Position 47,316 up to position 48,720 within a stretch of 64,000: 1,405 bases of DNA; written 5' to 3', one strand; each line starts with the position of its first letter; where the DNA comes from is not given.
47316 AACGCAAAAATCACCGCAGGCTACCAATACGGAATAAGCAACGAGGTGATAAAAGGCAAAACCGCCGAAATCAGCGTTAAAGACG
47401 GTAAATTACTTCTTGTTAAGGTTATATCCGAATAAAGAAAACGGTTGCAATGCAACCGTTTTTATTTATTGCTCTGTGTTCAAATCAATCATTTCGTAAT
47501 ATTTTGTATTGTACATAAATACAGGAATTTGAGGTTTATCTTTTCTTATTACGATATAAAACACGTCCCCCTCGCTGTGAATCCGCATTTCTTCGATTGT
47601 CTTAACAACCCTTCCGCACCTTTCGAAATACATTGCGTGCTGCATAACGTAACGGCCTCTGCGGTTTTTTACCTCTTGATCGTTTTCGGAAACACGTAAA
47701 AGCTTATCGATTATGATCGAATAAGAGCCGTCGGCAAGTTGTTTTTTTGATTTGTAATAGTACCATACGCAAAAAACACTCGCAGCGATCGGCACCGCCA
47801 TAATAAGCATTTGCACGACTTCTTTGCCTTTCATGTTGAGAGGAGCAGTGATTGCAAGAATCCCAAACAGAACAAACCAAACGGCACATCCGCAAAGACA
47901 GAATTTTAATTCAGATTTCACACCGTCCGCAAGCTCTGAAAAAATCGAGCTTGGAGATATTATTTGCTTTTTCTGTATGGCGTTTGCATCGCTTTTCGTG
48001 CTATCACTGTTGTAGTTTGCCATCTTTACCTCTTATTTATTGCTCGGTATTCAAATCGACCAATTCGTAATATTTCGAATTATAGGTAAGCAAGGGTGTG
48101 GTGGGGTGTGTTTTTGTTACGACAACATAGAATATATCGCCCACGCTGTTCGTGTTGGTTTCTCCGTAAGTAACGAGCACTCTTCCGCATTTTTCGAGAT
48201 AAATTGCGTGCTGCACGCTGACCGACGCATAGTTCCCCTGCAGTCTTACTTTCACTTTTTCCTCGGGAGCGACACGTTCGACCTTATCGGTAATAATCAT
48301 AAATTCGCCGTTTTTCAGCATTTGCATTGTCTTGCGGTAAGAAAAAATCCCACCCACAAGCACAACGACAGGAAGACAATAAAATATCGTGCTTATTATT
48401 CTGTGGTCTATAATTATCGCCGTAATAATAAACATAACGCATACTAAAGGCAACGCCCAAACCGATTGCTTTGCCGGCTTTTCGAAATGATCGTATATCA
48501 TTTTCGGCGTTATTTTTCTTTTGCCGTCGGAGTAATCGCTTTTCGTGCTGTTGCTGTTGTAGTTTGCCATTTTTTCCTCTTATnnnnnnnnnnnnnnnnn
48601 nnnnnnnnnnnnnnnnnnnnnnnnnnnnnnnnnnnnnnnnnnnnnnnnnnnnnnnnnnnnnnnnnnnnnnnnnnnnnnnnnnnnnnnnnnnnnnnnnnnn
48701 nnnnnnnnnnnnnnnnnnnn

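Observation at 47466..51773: Seven-gene translationally coupled operon: XRE-TPR regulator, ANT-like nucleotidyltransferase, FlaR-like P-loop kinase and four tandem 2-TM paralogs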

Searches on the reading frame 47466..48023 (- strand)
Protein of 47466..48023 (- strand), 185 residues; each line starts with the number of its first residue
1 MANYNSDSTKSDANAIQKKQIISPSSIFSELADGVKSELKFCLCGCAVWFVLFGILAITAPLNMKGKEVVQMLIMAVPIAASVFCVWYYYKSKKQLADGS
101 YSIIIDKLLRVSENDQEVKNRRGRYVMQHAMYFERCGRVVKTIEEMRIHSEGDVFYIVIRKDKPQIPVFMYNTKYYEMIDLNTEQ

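Call 3: search_protein_families(library=pfam, proteins=[window:47466-48023:-], max_evalue=0.1)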
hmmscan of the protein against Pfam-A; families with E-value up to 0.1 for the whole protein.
window:47466-48023:- (185 aa): 3 families
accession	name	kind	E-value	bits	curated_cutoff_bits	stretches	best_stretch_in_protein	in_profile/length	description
PF09925.14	DUF2157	-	0.0092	16.1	32.4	1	37-100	32-97/146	Predicted membrane protein (DUF2157)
PF03694.18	Erg28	-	0.0093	16.6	22.2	1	47-94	46-94/111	Erg28 like protein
PF20313.3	DUF6609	-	0.01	16.2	24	1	46-108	14-75/176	Family of unknown function (DUF6609)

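Call 4: search_protein_families(library=ncbifam, proteins=[window:47466-48023:-], max_evalue=0.1)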
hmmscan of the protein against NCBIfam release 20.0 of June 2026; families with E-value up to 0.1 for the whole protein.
window:47466-48023:- (185 aa): 0 families

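Call 5: search_protein_families(library=padloc, proteins=[window:47466-48023:-], max_evalue=0.1)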
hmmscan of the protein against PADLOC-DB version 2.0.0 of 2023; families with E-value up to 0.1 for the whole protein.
window:47466-48023:- (185 aa): 0 families

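Call 80: search_protein_families(library=phrogs, proteins=[window:47466-48023:-], max_evalue=0.001)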
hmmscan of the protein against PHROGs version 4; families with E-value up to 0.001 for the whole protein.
window:47466-48023:- (185 aa): 0 families

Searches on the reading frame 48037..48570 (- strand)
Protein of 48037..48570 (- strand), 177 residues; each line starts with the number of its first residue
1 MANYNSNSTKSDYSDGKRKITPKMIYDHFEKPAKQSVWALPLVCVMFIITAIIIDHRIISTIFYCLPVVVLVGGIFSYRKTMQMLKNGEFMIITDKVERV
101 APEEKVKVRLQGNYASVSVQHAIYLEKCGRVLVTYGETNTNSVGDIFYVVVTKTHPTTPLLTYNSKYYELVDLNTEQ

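Call 3: search_protein_families(library=pfam, proteins=[window:48037-48570:-], max_evalue=0.1)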
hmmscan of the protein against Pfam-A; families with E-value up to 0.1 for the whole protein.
window:48037-48570:- (177 aa): 1 family
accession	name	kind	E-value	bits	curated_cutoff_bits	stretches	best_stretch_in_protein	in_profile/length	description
PF07787.17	TMEM43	-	0.099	12.4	23.3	0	16-74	164-219/250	Transmembrane protein 43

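Call 4: search_protein_families(library=ncbifam, proteins=[window:48037-48570:-], max_evalue=0.1)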
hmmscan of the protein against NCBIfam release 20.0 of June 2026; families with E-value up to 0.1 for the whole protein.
window:48037-48570:- (177 aa): 1 family
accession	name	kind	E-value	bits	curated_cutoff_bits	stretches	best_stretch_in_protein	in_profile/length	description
NF002763.0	PRK02833.1-1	equivalog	0.039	13.7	138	1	24-86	73-136/143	phosphate-starvation-inducible protein PsiE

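Call 5: search_protein_families(library=padloc, proteins=[window:48037-48570:-], max_evalue=0.1)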
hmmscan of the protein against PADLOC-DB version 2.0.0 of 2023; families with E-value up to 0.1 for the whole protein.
window:48037-48570:- (177 aa): 0 families

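Call 80: search_protein_families(library=phrogs, proteins=[window:48037-48570:-], max_evalue=0.001)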
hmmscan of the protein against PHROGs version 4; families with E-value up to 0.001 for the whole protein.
window:48037-48570:- (177 aa): 0 families
